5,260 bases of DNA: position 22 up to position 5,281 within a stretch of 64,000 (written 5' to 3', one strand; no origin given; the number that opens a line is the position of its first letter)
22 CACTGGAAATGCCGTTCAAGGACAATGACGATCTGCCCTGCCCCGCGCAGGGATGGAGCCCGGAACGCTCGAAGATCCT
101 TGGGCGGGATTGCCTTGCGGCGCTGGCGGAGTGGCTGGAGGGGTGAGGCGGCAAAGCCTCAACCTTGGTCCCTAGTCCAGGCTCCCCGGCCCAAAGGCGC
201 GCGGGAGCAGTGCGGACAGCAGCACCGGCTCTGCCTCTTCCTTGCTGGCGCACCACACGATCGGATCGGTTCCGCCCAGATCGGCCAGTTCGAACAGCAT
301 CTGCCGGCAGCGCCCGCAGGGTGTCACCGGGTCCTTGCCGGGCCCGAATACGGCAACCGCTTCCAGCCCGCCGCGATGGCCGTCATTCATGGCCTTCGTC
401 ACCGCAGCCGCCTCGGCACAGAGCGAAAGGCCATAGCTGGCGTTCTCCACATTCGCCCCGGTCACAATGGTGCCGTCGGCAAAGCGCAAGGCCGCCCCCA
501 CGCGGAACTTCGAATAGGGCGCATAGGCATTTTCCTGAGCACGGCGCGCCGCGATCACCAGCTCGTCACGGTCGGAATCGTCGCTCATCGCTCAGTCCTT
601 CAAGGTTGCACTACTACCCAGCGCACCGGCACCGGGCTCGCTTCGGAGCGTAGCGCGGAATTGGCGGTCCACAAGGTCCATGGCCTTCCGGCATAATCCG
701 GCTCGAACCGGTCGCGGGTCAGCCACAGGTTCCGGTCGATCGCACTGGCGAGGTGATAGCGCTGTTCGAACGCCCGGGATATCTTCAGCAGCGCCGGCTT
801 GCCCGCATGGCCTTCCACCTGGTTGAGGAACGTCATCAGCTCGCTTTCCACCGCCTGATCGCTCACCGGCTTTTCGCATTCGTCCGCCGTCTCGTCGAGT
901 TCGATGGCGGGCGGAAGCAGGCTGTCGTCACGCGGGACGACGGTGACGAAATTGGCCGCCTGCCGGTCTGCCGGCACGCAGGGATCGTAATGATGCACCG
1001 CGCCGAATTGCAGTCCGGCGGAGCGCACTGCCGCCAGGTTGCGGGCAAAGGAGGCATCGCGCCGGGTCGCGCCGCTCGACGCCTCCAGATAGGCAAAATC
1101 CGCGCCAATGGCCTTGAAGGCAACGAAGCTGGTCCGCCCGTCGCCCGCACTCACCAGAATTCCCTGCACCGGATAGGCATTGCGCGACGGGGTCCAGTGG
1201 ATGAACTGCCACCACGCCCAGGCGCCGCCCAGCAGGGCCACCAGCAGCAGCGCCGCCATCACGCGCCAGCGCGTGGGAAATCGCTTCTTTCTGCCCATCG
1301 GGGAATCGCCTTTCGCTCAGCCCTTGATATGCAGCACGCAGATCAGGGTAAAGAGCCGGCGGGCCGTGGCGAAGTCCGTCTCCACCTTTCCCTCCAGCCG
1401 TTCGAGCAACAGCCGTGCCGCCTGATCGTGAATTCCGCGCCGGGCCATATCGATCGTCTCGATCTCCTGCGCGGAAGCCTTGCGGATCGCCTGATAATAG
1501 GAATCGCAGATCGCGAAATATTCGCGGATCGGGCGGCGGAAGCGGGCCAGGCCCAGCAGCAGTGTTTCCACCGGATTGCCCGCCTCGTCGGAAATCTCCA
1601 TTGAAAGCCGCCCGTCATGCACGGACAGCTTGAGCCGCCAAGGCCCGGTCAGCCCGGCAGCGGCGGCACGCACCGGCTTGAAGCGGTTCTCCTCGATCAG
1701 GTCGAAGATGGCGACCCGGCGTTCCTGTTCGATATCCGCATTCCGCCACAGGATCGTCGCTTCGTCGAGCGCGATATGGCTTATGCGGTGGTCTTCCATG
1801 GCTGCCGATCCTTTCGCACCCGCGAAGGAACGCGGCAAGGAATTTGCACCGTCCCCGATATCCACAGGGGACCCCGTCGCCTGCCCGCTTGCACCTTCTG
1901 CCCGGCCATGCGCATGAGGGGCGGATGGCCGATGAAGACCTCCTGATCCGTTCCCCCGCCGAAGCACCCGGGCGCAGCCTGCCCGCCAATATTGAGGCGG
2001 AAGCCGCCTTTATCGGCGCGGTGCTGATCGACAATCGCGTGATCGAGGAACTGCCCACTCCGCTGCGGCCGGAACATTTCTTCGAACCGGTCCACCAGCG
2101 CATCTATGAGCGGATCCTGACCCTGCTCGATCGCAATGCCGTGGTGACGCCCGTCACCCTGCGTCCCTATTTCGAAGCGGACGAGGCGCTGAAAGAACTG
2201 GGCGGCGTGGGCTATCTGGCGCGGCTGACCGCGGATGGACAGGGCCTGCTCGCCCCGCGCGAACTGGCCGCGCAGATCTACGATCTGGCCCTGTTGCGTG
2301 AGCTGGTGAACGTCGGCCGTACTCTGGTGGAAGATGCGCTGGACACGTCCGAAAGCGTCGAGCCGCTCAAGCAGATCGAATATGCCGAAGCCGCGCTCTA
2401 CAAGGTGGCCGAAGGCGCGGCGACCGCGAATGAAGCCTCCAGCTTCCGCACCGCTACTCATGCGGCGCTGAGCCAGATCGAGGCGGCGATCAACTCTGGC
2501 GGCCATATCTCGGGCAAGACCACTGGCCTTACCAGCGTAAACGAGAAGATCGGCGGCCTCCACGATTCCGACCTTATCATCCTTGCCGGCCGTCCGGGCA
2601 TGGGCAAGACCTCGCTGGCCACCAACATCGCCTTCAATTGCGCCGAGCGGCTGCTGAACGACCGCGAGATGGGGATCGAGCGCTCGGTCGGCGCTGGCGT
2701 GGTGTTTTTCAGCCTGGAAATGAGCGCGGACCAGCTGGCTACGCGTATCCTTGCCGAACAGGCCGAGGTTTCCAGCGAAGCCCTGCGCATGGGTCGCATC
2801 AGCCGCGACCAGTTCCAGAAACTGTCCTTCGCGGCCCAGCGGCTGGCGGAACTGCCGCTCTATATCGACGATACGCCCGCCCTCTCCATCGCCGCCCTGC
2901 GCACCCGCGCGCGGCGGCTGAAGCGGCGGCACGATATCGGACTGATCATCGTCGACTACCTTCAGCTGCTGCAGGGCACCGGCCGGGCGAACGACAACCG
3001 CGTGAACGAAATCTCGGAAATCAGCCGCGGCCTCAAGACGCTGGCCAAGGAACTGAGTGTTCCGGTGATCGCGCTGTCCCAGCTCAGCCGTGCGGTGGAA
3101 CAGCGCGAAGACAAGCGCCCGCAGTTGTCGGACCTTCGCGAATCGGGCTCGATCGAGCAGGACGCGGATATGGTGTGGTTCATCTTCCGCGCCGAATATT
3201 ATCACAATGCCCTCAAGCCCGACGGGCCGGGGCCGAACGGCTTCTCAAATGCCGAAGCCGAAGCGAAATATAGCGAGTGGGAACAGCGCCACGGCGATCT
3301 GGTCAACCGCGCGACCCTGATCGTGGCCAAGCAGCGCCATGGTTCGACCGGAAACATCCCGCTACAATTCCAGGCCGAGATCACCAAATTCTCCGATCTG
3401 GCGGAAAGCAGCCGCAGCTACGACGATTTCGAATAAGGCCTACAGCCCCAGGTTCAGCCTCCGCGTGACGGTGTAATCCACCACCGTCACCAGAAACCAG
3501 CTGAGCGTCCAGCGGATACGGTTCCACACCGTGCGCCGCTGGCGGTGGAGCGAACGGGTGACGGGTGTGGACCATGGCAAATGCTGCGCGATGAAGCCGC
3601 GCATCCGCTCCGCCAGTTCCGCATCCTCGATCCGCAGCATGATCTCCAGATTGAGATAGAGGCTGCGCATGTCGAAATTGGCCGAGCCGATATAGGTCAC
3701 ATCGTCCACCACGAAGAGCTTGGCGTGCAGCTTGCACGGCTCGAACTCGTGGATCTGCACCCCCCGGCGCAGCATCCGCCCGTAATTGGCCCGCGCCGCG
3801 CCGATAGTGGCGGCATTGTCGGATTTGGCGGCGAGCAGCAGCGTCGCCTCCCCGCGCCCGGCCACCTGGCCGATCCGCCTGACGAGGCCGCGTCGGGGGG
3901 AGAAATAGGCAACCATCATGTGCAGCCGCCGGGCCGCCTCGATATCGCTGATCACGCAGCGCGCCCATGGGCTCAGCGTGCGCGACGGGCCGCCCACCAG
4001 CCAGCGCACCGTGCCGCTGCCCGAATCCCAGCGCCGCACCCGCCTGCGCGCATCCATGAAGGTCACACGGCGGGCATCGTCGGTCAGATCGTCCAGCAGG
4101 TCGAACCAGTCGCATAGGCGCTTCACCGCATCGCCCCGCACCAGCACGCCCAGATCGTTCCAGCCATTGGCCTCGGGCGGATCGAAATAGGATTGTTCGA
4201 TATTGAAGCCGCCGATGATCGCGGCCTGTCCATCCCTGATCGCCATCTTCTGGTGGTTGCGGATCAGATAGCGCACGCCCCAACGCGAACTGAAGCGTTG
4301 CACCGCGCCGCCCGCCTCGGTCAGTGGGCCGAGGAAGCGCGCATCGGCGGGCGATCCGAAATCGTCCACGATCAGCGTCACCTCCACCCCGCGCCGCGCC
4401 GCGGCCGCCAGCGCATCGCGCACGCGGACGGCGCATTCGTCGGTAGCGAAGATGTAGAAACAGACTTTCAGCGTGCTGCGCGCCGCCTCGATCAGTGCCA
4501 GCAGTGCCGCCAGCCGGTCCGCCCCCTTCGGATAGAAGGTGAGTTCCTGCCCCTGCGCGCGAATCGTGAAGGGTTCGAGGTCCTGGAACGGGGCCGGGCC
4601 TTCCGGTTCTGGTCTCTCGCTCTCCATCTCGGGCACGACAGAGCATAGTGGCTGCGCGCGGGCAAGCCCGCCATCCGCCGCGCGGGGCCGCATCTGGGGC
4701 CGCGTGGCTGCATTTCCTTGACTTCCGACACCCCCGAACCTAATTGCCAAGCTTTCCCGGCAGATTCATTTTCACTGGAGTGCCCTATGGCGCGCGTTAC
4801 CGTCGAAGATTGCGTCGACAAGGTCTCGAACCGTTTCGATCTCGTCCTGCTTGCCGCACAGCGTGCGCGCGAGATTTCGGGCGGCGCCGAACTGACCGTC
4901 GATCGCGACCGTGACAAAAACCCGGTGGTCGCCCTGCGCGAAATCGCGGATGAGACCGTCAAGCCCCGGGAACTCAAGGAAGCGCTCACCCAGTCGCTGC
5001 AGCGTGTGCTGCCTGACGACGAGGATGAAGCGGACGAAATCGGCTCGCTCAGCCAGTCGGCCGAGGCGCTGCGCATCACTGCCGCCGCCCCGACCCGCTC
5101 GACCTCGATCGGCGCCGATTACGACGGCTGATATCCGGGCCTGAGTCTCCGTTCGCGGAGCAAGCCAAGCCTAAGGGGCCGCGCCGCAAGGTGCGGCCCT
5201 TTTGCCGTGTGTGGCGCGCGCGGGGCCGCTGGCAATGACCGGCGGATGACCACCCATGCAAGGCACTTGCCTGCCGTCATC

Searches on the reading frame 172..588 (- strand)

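Call 44: search_protein_families(library=pfam, proteins=[window:172-588:-], max_evalue=0.00001)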
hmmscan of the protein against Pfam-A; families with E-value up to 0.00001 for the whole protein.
window:172-588:- (138 aa): 2 families
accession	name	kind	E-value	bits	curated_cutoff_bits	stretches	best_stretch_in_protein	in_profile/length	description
PF00383.29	dCMP_cyt_deam_1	-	1.1e-15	57.8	25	1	8-101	5-93/102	Cytidine and deoxycytidylate deaminase zinc-binding region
PF08211.18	dCMP_cyt_deam_2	-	1.1e-12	48.7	25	1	6-71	40-105/130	Cytidine and deoxycytidylate deaminase zinc-binding region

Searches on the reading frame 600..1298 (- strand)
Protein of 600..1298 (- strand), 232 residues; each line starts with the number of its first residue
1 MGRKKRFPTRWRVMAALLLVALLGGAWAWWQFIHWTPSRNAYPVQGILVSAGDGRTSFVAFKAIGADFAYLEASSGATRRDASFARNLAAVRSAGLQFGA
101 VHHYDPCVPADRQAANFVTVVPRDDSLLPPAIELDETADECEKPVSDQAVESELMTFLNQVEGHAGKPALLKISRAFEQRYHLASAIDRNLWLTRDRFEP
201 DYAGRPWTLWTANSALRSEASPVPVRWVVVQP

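Call 44: search_protein_families(library=pfam, proteins=[window:600-1298:-], max_evalue=0.00001)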
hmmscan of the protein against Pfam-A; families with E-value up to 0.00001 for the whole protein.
window:600-1298:- (232 aa): 1 family
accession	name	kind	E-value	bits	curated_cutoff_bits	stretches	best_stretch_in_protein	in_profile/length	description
PF01183.26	Glyco_hydro_25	-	3e-17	64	27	1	49-210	3-169/180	Glycosyl hydrolases family 25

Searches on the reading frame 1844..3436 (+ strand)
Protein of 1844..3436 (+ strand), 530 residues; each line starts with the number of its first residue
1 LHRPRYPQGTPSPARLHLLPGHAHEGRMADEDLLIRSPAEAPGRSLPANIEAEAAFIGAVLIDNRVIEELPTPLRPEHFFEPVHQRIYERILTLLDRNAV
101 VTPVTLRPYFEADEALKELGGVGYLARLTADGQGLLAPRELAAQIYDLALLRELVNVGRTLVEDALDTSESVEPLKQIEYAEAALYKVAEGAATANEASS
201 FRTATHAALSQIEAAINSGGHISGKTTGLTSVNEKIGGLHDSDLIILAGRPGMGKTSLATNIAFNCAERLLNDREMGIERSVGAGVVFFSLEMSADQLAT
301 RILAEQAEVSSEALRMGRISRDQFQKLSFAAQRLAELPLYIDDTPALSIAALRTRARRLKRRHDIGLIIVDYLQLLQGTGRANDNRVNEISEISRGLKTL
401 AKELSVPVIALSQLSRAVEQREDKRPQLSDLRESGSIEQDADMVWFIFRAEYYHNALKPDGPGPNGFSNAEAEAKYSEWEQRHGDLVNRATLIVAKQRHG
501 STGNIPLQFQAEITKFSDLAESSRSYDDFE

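Call 44: search_protein_families(library=pfam, proteins=[window:1844-3436:+], max_evalue=0.00001)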
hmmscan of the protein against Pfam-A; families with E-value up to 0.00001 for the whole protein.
window:1844-3436:+ (530 aa): 3 families
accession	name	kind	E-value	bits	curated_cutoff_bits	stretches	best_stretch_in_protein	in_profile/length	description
PF03796.21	DnaB_C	-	1.2e-99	333.3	27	1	226-518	3-255/255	DnaB-like helicase C terminal domain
PF00772.26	DnaB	-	9.6e-22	77.4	23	1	46-132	2-88/103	DnaB-like helicase N terminal domain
PF13481.12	AAA_25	-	1.2e-18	67.9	27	1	230-414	20-190/195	AAA domain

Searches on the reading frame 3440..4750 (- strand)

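Call 44: search_protein_families(library=pfam, proteins=[window:3440-4750:-], max_evalue=0.00001)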
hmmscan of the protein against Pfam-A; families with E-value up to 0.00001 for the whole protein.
window:3440-4750:- (436 aa): 2 families
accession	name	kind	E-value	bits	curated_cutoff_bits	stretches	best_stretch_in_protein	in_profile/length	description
PF13091.12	PLDc_2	-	4.9e-36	123.9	27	2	271-385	7-126/132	PLD-like domain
PF00614.28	PLDc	-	2.2e-11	43.7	21.9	1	341-363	5-28/28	Phospholipase D Active site motif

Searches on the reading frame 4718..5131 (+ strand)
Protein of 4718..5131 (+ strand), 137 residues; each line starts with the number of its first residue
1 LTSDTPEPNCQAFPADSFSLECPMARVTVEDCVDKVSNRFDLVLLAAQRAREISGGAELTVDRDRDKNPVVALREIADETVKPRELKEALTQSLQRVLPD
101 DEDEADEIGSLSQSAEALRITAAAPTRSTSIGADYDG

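Call 44: search_protein_families(library=pfam, proteins=[window:4718-5131:+], max_evalue=0.00001)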
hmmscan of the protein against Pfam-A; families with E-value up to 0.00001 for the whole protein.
window:4718-5131:+ (137 aa): 1 family
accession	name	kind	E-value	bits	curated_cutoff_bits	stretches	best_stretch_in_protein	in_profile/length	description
PF01192.27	RNA_pol_Rpb6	-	1.9e-17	63.5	26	1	31-82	1-52/53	RNA polymerase Rpb6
